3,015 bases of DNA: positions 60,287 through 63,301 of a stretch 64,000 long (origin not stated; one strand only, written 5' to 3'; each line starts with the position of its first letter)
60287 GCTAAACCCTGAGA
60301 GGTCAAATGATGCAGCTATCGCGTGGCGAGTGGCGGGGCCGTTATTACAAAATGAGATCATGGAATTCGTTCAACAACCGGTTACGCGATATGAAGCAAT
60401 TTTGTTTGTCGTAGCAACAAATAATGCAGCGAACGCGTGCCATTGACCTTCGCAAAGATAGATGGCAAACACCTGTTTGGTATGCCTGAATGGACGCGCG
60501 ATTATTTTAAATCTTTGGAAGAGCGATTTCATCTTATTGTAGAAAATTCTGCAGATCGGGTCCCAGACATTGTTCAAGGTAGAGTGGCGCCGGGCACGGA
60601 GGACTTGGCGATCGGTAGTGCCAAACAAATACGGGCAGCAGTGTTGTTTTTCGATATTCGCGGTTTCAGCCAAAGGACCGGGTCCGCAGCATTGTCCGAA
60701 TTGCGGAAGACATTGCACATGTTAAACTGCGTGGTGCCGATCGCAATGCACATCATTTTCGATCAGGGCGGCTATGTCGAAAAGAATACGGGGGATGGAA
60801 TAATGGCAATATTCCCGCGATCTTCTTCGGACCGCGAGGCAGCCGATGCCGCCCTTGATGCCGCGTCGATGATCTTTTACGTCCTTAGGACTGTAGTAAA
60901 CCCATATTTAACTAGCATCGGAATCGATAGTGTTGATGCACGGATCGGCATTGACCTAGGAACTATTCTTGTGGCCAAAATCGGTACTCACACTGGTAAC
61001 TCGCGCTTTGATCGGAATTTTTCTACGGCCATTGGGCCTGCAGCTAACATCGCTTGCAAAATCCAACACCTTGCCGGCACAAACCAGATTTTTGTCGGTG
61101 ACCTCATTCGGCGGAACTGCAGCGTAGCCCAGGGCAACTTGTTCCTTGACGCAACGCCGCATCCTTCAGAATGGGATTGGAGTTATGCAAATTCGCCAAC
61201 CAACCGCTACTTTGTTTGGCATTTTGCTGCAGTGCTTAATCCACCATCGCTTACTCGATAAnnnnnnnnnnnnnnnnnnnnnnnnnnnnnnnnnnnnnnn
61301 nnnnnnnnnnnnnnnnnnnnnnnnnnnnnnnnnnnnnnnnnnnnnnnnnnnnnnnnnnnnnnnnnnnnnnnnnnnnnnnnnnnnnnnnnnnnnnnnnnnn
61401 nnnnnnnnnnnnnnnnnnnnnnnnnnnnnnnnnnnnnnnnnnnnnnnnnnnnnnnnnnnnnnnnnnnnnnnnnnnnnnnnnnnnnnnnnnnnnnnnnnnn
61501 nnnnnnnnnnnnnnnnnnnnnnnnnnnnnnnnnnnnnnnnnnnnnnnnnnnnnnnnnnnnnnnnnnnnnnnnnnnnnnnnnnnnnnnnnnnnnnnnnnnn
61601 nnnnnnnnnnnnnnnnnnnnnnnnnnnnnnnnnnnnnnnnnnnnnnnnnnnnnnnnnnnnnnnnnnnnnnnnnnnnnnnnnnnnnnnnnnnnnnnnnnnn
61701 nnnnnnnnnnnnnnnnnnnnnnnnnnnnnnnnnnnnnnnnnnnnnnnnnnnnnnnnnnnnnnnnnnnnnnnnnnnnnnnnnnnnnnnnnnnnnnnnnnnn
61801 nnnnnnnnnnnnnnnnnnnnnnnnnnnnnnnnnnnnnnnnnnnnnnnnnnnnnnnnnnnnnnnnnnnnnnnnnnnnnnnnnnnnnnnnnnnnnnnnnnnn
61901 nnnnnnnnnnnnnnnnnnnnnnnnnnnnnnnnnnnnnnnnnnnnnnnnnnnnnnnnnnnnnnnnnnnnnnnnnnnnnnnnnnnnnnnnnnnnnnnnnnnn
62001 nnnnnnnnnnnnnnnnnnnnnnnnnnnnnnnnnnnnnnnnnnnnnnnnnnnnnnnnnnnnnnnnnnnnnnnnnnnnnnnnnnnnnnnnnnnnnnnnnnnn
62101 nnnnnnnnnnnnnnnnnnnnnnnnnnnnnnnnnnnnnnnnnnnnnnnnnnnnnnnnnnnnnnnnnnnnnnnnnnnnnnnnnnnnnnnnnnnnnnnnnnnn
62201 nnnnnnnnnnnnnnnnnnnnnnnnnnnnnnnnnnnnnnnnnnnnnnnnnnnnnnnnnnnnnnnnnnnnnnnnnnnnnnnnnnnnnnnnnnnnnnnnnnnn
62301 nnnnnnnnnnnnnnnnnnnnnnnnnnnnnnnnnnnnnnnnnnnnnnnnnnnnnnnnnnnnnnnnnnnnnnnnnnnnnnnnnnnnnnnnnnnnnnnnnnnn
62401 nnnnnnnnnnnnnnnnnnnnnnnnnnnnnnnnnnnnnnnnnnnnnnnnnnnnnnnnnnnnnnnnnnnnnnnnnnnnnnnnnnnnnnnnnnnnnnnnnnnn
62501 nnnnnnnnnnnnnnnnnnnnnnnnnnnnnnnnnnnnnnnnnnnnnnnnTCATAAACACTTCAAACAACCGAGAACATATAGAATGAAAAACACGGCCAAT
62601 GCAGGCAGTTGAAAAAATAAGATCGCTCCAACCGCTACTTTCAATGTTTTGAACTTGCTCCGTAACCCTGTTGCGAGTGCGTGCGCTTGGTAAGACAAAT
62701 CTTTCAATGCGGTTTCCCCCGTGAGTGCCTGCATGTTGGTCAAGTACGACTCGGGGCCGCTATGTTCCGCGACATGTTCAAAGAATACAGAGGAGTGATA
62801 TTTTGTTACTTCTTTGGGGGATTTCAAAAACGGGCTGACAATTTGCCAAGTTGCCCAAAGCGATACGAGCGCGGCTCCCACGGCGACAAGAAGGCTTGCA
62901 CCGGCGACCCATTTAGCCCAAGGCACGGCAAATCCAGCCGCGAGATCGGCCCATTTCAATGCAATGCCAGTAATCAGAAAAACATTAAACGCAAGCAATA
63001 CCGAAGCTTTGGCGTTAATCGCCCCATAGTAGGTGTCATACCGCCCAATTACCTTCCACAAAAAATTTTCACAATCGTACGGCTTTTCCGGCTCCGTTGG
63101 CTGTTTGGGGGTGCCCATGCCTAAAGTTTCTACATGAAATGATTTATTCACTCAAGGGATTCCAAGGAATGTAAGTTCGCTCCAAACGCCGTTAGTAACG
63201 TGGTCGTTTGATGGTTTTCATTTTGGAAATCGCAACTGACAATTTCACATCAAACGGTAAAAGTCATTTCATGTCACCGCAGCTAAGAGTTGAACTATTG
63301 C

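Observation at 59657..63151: Three class III nucleotidyl-cyclase homologues packed around one PycTM-like membrane protein: an expanded, multi-cyclase Pycsar-like locus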

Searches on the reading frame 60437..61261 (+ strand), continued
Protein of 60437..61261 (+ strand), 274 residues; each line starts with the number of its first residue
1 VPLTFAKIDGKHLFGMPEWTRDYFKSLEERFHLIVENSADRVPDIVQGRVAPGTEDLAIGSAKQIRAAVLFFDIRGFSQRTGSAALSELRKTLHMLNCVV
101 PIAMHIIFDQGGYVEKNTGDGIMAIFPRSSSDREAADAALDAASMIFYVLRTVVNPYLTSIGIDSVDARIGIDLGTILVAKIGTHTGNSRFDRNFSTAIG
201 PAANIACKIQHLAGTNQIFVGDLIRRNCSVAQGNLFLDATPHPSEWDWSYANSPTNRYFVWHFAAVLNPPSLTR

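Call 43: search_protein_families(library=padloc, proteins=[L006:5529-5999:+, L007:5543-6001:+, L009:5472-5996:+, L100:5450-5983:+, L054:8035-8580:-, L107:1038-2126:+], max_evalue=0.001)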
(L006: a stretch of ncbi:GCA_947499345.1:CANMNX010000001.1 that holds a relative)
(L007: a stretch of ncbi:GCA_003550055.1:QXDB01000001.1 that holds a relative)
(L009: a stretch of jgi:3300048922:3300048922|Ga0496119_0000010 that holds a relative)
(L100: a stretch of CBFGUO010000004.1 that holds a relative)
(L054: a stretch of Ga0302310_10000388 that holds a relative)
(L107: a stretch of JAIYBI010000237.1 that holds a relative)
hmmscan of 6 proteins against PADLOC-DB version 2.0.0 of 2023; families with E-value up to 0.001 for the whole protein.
L006:5529-5999:+ (156 aa): 9 families
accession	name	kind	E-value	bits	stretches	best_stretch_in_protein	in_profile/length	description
PDLC02364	PycTM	-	2e-29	101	1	5-154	7-151/160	-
PDLC02363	PycTM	-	5.6e-18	63.3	1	16-155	14-152/154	-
PDLC02365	PycTM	-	1.6e-17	62.3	1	16-153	10-159/165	-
PDLC00700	Effector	-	2.1e-14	51.9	1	16-154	13-165/173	2TM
PDLC00685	Effector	-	2.4e-08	32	1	21-148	31-161/174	2TM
PDLC00711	Effector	-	4.4e-08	31.5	1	20-146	20-151/164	2TM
PDLC00678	Effector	-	1.4e-07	29.7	1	48-154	56-172/184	2TM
PDLC00692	Effector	-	9.2e-06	23.6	1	63-153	59-152/167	2TM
PDLC00691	Effector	-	0.00033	18.6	0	16-155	12-167/176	2TM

L007:5543-6001:+ (152 aa): 6 families
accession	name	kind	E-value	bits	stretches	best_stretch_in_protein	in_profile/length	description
PDLC02364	PycTM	-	3.7e-20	70.9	1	1-146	3-148/160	-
PDLC02363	PycTM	-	6.8e-14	50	1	10-149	12-151/154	-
PDLC00711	Effector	-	2.7e-09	35.4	1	38-149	47-159/164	2TM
PDLC02365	PycTM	-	5.3e-09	34.6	1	14-146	12-157/165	-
PDLC00700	Effector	-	2.9e-08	31.9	1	51-148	61-164/173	2TM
PDLC00678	Effector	-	1.8e-05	22.8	1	74-144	97-169/184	2TM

L009:5472-5996:+ (174 aa): 9 families
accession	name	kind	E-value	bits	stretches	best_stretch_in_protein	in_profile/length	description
PDLC02364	PycTM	-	1.8e-23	81.7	1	28-165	10-146/160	-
PDLC02363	PycTM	-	3.4e-18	64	1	28-169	10-150/154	-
PDLC00700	Effector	-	6.2e-14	50.3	1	34-169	15-164/173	2TM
PDLC00685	Effector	-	4.1e-12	44.2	1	36-159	30-156/174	2TM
PDLC02365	PycTM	-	3.2e-10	38.6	1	29-167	7-157/165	-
PDLC00711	Effector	-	7.8e-08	30.7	1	37-172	21-163/164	2TM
PDLC00692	Effector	-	8.6e-08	30.2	1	42-167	22-150/167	2TM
PDLC00691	Effector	-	1.7e-07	29.3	1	28-171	8-168/176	2TM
PDLC00678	Effector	-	0.00029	18.9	1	43-171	37-172/184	2TM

L100:5450-5983:+ (177 aa): 10 families
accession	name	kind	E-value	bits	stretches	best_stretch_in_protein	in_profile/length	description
PDLC00700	Effector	-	1.8e-39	133.5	1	6-172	5-167/173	2TM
PDLC02364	PycTM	-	6.8e-27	92.8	1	7-171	7-153/160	-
PDLC02363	PycTM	-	2.9e-24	83.7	1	4-170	4-152/154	-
PDLC00678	Effector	-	1.8e-20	71.8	1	13-172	18-174/184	2TM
PDLC02365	PycTM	-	4.1e-19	67.5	1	7-173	3-161/165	-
PDLC00711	Effector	-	7.6e-09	34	1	51-172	46-162/164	2TM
PDLC00685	Effector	-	1.4e-08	32.7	1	38-173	43-171/174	2TM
PDLC00668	Effector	-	2.7e-07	28.7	1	58-173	59-179/184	2TM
PDLC00692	Effector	-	1e-06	26.7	1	95-169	80-153/167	2TM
PDLC00691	Effector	-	8.5e-05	20.5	1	46-173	38-167/176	2TM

L054:8035-8580:- (181 aa): 10 families
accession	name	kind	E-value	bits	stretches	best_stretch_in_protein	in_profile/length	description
PDLC00700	Effector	-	3.6e-43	145.5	1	7-176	3-170/173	2TM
PDLC00678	Effector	-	4.3e-31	106.4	1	4-175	6-176/184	2TM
PDLC02364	PycTM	-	7.3e-29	99.2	1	7-176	4-156/160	-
PDLC02363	PycTM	-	2.8e-26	90.2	1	7-173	4-153/154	-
PDLC00711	Effector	-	2.5e-13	48.6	1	21-175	20-162/164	2TM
PDLC02365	PycTM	-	5.7e-13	47.5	1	10-175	3-160/165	-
PDLC00692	Effector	-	5.1e-06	24.5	1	27-171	22-153/167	2TM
PDLC00668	Effector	-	0.00012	20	1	86-175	82-178/184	2TM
PDLC02362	PycTM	-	0.00014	20.7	1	129-159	26-56/74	-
PDLC00685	Effector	-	0.00018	19.3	1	25-168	34-164/174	2TM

L107:1038-2126:+ (362 aa): 5 families
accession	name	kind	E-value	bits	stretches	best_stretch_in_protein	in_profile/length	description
PDLC02367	PycC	-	2.7e-09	34.8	1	142-294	40-190/226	-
PDLC02370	PycC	-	5.2e-08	30.6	1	69-254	5-188/340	-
PDLC00734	PycC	-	2.1e-07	28.4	1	163-317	206-365/374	Pycsar cyclase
PDLC00764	PycC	-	9.7e-05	19.4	1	148-254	95-203/449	Pycsar cyclase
PDLC00766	PycC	-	0.00027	18.5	1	142-295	40-194/232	Pycsar cyclase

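Call 75: search_protein_families(library=phrogs, proteins=[window:60482-61261:+], max_evalue=0.001)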
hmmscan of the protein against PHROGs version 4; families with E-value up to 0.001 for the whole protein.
window:60482-61261:+ (259 aa): 4 families
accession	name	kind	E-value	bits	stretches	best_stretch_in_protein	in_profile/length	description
phrog_19370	-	unknown function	1.9e-06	28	1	45-207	101-263/450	-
phrog_35576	-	unknown function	3.4e-06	26.7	1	42-195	421-567/681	-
phrog_29613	-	unknown function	3.7e-06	27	1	49-199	308-440/487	-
phrog_34154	-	unknown function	6.4e-06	26.4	1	42-198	210-353/396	-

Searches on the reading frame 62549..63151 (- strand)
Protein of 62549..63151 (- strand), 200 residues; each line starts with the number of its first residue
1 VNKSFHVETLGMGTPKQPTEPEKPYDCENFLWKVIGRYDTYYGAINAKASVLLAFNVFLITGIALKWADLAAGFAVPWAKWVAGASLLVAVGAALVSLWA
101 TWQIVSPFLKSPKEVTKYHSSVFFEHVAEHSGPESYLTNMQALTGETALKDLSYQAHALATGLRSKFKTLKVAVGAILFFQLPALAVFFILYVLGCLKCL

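Call 3: search_protein_families(library=pfam, proteins=[window:62549-63151:-], max_evalue=1)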
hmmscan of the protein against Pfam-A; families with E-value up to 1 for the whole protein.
window:62549-63151:- (200 aa): 1 family
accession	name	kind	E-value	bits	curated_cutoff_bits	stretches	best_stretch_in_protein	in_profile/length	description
PF18967.5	PycTM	-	6.8e-09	36.5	27.2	1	77-178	7-105/107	Pycsar effector protein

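Call 4: search_protein_families(library=padloc, proteins=[window:62549-63151:-], max_evalue=1)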
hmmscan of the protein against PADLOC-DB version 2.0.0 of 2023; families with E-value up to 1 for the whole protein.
window:62549-63151:- (200 aa): 10 families
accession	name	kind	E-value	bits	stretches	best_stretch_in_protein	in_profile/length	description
PDLC00700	Effector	-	4.9e-38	128.8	1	31-192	8-167/173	2TM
PDLC02364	PycTM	-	1.3e-28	98.4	1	28-194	6-152/160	-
PDLC02363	PycTM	-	2.2e-23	80.8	1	29-191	7-153/154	-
PDLC00678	Effector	-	3e-19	67.8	1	32-197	15-179/184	2TM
PDLC02365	PycTM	-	1.2e-14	53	1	31-191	5-160/165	-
PDLC00711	Effector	-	1.1e-08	33.5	1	43-183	23-153/164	2TM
PDLC00692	Effector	-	1.8e-07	29.2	1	39-190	15-153/167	2TM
PDLC00685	Effector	-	9.6e-07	26.8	1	40-184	30-162/174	2TM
PDLC00668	Effector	-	9.6e-05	20.3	1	29-179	12-165/184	2TM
PDLC00691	Effector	-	0.0019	16.1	1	46-195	22-168/176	2TM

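Call 5: search_protein_families(library=ncbifam, proteins=[window:62549-63151:-], max_evalue=0.1)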
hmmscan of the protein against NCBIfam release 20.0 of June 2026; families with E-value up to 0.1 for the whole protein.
window:62549-63151:- (200 aa): 2 families
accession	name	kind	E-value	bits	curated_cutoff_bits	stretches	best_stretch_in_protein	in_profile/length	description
NF007454.0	PRK10019.1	subfamily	2e-05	24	195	1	62-182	74-189/283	nickel/cobalt efflux transporter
NF007885.0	PRK10591.1-4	equivalog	0.028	14.7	181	1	67-113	32-80/95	hypothetical protein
